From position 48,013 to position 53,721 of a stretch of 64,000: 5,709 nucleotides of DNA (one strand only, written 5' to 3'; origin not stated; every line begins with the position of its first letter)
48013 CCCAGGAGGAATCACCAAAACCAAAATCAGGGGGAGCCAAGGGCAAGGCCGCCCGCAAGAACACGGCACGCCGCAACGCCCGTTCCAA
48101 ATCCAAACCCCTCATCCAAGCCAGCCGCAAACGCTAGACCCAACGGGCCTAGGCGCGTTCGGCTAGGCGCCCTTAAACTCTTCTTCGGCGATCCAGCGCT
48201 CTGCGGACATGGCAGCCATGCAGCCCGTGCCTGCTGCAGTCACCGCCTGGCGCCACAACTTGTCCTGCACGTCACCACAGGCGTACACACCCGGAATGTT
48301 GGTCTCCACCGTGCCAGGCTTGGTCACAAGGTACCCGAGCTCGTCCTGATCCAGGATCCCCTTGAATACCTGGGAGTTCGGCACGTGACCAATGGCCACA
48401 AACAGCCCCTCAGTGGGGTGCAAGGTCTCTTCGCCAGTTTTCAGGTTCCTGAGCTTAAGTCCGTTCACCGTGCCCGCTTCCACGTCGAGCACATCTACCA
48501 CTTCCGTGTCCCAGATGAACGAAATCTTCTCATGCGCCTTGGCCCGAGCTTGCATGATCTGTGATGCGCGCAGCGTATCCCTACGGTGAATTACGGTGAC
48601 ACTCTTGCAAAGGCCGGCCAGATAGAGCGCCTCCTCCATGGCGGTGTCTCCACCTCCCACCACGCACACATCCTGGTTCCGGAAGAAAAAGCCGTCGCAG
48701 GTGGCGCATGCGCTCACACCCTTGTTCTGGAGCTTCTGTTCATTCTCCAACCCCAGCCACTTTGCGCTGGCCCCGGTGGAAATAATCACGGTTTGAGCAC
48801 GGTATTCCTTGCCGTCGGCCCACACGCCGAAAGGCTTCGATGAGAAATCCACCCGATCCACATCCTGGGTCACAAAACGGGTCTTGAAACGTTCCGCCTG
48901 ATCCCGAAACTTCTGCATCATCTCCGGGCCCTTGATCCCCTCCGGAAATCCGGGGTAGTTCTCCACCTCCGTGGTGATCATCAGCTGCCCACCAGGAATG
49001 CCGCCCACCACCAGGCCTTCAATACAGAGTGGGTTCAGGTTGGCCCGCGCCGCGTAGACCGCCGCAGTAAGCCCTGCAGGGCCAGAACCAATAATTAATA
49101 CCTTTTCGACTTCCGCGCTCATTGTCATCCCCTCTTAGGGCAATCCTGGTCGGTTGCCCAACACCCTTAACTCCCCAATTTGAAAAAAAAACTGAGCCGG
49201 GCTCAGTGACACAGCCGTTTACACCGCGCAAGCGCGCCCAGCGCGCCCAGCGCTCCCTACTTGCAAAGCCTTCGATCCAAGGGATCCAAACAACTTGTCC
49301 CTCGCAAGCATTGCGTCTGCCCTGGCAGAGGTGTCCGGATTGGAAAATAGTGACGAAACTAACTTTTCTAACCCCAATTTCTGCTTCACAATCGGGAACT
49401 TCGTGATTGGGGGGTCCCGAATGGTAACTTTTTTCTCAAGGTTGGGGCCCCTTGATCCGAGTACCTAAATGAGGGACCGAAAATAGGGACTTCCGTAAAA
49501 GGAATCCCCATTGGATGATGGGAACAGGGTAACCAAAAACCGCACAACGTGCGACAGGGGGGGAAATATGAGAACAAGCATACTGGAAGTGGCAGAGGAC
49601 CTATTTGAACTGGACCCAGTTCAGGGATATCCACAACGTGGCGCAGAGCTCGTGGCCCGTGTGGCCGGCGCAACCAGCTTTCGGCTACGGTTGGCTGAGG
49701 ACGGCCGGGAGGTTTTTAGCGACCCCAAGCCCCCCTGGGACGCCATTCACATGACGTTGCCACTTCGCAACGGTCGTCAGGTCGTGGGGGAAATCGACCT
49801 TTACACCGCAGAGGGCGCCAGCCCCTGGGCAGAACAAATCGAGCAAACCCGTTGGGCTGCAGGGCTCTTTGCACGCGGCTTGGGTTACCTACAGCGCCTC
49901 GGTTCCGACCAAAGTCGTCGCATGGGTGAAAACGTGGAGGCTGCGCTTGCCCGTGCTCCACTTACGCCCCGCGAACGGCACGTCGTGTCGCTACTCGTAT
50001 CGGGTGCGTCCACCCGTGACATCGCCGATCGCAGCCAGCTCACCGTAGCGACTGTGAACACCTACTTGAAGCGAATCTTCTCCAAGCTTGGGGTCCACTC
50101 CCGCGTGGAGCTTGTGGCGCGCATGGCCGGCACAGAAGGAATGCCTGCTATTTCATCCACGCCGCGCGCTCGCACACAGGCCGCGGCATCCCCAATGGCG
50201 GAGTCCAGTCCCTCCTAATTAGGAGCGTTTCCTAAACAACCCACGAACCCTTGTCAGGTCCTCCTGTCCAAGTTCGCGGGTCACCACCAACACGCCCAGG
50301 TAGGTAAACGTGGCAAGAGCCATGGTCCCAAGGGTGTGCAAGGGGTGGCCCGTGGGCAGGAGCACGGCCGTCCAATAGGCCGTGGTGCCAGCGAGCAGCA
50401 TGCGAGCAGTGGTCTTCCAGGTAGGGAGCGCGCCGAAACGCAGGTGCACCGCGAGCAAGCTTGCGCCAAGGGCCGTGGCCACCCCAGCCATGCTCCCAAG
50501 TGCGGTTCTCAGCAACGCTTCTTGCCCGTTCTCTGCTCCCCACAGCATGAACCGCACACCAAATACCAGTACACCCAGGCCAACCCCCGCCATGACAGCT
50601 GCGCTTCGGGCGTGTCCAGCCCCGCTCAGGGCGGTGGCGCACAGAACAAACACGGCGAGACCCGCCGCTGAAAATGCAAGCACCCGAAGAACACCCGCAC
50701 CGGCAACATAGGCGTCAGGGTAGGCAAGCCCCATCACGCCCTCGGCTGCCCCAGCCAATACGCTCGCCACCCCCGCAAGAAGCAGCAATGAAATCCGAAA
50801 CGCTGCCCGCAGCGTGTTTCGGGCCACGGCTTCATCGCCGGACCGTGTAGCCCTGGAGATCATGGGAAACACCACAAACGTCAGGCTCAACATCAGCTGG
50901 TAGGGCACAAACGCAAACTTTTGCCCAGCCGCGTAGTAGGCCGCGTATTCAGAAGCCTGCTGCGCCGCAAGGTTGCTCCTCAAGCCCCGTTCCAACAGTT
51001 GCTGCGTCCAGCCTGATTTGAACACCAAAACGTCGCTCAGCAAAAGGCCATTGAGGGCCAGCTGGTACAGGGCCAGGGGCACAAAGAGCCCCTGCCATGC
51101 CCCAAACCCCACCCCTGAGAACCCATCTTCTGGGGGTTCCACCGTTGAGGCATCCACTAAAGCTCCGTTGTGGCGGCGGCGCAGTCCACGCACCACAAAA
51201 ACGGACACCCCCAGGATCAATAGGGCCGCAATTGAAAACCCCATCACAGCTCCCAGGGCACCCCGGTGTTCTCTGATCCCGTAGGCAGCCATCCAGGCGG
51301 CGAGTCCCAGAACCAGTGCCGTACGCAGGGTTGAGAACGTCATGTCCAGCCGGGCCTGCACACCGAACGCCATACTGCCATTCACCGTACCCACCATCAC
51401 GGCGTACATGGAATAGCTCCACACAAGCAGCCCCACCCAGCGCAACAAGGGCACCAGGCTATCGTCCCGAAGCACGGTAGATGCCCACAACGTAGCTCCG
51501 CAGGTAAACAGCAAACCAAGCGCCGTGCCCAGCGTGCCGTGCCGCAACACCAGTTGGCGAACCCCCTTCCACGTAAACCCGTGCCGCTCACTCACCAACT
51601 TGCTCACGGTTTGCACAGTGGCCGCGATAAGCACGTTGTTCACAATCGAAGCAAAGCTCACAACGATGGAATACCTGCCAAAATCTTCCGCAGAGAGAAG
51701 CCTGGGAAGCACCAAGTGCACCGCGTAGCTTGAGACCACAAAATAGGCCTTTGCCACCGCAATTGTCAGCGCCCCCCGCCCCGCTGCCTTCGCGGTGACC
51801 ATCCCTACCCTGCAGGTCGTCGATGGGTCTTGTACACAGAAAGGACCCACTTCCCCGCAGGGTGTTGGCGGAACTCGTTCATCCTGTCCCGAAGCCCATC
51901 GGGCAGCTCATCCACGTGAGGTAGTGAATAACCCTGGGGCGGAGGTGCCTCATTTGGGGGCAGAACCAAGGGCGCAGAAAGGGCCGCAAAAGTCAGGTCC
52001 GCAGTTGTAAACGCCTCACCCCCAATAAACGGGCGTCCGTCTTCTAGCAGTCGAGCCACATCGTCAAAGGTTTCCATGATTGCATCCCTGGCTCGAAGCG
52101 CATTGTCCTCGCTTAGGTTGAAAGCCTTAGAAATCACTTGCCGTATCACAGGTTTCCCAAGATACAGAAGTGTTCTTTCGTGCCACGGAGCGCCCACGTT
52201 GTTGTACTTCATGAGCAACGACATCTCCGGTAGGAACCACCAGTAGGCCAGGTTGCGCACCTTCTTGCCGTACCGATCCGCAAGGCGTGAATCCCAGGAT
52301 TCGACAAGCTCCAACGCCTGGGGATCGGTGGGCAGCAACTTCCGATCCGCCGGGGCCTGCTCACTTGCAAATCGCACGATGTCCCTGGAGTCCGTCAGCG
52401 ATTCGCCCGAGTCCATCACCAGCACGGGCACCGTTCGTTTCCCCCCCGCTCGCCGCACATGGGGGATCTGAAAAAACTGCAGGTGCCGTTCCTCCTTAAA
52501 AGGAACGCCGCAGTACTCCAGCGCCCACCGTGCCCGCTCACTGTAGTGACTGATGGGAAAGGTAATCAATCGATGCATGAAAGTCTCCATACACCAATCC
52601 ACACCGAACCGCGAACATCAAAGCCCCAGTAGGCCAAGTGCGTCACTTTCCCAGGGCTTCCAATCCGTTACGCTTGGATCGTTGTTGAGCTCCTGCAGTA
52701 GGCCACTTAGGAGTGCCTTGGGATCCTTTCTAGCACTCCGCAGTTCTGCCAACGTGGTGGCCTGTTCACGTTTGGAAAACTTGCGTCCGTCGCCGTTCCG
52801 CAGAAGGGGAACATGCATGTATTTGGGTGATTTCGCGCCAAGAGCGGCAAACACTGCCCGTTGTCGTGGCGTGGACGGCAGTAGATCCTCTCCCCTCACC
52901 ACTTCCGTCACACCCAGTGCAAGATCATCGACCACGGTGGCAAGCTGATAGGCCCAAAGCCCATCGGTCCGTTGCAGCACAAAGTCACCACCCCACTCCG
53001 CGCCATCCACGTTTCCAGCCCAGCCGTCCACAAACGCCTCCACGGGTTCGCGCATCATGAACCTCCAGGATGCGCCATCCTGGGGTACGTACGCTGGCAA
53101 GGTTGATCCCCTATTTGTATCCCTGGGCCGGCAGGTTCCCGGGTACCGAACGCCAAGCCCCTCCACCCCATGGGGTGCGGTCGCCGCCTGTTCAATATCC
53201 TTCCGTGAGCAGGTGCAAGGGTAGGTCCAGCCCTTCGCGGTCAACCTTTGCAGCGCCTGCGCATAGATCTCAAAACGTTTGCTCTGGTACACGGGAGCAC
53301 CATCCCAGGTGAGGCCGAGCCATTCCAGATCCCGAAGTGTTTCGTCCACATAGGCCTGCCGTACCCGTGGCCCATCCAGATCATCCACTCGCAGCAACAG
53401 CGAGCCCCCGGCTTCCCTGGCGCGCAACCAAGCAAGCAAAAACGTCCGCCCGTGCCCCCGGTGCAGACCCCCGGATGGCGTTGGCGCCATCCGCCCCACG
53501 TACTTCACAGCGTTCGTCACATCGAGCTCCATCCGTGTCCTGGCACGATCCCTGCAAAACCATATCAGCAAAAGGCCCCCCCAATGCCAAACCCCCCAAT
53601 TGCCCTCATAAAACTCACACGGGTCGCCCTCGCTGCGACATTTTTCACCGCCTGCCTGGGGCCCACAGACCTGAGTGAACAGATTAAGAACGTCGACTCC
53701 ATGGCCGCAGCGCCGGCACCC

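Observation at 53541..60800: Each lipoprotein gene of the array has its own near-consensus sigma-54 (-24/-12) promoter-like element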

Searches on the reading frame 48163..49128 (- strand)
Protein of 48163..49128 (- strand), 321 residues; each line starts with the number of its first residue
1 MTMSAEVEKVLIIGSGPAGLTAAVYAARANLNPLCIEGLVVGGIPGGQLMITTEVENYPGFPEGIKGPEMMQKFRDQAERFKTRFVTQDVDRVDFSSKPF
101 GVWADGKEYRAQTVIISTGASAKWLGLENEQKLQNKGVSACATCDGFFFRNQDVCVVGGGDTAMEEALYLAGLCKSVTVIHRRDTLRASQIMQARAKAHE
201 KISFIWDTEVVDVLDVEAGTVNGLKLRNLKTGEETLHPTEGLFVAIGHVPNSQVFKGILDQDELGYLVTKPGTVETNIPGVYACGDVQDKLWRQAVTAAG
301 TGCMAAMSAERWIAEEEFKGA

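Call 29: search_protein_families(library=pfam, proteins=[window:48163-49128:-], max_evalue=0.0001)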
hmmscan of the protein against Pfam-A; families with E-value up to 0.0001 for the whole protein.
window:48163-49128:- (321 aa): 8 families
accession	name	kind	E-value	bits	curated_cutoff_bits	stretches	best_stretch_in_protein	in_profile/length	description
PF07992.20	Pyr_redox_2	-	1.3e-48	166.4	26.1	1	9-302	2-291/291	Pyridine nucleotide-disulphide oxidoreductase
PF13738.12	Pyr_redox_3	-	1.1e-24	87.6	30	1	11-285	1-305/305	Pyridine nucleotide-disulphide oxidoreductase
PF00070.33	Pyr_redox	-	3.9e-17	63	22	1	154-227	2-80/82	Pyridine nucleotide-disulphide oxidoreductase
PF01266.30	DAO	-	8.5e-07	29.2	27.9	0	9-37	1-29/353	FAD dependent oxidoreductase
PF12831.13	FAD_oxidored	-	4.6e-06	26.6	27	0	10-55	2-48/416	FAD dependent oxidoreductase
PF01946.23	Thi4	-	2.3e-05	24.2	26.2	0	8-48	18-62/235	Thi4 family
PF03486.20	HI0933_like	-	4e-05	23.6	50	0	9-37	2-30/244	HI0933-like protein Rossmann domain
PF01134.28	GIDA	-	7.9e-05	22.3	22.1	0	9-32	1-24/391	Glucose inhibited division protein A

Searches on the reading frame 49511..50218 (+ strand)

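Call 11: search_protein_families(library=pfam, proteins=[window:49511-50218:+], max_evalue=0.01)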
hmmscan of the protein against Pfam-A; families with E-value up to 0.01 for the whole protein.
window:49511-50218:+ (235 aa): 3 families
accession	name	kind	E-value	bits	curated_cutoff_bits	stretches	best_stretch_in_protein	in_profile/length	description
PF00196.25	GerE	-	7.6e-16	57.9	23.5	1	150-203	2-55/57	Bacterial regulatory proteins, luxR family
PF08281.18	Sigma70_r4_2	-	1.4e-05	25.1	25.7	1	151-193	11-54/54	Sigma-70, region 4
PF13412.12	HTH_24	-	0.0058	16.6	21.9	0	165-188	17-40/48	Winged helix-turn-helix DNA-binding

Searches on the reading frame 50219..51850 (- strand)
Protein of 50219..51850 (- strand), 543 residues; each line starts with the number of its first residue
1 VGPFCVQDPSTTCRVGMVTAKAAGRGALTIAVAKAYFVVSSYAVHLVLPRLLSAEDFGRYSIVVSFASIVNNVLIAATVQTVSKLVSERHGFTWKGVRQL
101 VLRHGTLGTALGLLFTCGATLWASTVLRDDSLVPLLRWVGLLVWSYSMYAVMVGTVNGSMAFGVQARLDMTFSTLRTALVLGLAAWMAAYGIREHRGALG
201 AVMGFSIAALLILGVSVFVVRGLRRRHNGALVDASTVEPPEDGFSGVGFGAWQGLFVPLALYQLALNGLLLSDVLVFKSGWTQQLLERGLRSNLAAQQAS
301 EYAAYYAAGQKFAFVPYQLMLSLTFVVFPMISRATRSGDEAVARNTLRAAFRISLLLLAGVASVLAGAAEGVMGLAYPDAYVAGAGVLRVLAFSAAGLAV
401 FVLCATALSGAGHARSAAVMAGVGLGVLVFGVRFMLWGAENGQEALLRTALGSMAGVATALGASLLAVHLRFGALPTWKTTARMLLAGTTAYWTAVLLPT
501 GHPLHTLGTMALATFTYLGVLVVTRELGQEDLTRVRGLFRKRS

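Call 29: search_protein_families(library=pfam, proteins=[window:50219-51850:-], max_evalue=0.0001)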
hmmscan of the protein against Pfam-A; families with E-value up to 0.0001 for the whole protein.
window:50219-51850:- (543 aa): 1 family
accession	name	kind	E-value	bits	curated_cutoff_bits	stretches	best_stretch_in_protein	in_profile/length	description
PF13440.11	Polysacc_synt_3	-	5.1e-10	39.5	23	1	47-189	1-138/293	Polysaccharide biosynthesis protein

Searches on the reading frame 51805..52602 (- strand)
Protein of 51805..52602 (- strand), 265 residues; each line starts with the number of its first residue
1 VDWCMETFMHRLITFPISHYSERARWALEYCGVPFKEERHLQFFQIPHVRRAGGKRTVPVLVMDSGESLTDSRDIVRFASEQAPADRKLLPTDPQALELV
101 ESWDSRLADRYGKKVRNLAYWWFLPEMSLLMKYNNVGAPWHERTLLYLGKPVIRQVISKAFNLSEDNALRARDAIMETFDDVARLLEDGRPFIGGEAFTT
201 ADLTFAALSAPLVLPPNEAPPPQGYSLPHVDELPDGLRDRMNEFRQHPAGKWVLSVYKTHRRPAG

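Call 11: search_protein_families(library=pfam, proteins=[window:51805-52602:-], max_evalue=0.01)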
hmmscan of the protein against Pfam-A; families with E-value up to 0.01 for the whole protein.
window:51805-52602:- (265 aa): 4 families
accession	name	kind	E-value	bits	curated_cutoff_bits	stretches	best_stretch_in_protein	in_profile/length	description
PF13417.12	GST_N_3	-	9.2e-16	58.4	22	1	12-84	1-72/75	Glutathione S-transferase, N-terminal domain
PF13409.12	GST_N_2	-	2e-13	51.2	25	1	18-81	2-69/70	Glutathione S-transferase, N-terminal domain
PF13410.11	GST_C_2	-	0.00011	22.6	24.9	1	170-207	6-42/69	Glutathione S-transferase, C-terminal domain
PF02798.26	GST_N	-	0.00069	20.3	20.9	1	17-78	10-73/76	Glutathione S-transferase, N-terminal domain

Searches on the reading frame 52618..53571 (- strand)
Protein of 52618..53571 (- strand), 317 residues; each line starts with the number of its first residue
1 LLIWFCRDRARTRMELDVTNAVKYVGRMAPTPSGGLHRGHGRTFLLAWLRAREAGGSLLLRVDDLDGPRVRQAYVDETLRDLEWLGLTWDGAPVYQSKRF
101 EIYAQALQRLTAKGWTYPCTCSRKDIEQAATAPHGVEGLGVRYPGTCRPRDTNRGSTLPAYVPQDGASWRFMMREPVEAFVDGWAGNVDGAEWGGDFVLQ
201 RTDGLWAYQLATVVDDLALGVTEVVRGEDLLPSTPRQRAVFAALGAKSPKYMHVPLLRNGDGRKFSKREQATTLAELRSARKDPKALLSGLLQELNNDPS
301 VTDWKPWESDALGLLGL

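Call 11: search_protein_families(library=pfam, proteins=[window:52618-53571:-], max_evalue=0.01)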
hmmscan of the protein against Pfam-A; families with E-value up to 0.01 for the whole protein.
window:52618-53571:- (317 aa): 1 family
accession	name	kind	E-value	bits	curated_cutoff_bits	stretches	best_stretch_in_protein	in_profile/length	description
PF00749.27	tRNA-synt_1c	-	9.3e-47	159.9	23.4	1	26-291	4-272/314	tRNA synthetases class I (E and Q), catalytic domain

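Call 85: find_related_loci(query=window:52618-53532:-, collection=metagenome_contigs, flank=10000)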
Query window:52618-53532:- (304 aa) in metagenome_contigs; peptide patterns used: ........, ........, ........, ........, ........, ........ (x = any residue, [..] = any of these).
77 stretches matched a pattern; 52 encode a relative of the query (tblastn E <= 1e-3); 52 distinct loci.
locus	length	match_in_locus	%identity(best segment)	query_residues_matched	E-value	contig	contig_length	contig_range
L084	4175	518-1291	55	13-279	1e-73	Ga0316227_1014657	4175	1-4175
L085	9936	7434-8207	55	13-279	2e-73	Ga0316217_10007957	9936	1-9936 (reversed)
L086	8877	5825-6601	49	13-265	6e-71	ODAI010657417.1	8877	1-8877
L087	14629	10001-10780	48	10-272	2e-67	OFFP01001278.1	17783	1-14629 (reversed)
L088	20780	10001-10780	48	10-272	3e-67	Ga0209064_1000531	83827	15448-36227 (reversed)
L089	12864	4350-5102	48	13-268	6e-68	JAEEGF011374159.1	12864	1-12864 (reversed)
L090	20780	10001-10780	48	10-272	7e-68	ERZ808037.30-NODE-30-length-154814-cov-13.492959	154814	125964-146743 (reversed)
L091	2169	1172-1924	47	13-268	5e-69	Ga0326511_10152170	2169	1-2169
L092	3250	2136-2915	48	10-272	4e-67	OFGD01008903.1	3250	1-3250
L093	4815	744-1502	48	10-265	2e-65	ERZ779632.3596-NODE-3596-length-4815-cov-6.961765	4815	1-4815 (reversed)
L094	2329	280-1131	45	12-276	4e-66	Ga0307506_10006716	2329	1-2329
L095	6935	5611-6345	49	13-266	2e-63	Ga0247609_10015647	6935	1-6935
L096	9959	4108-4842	49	13-266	2e-63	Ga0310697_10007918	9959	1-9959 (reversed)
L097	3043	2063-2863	45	3-272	3e-63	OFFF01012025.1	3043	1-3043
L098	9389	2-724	47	23-268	1e-62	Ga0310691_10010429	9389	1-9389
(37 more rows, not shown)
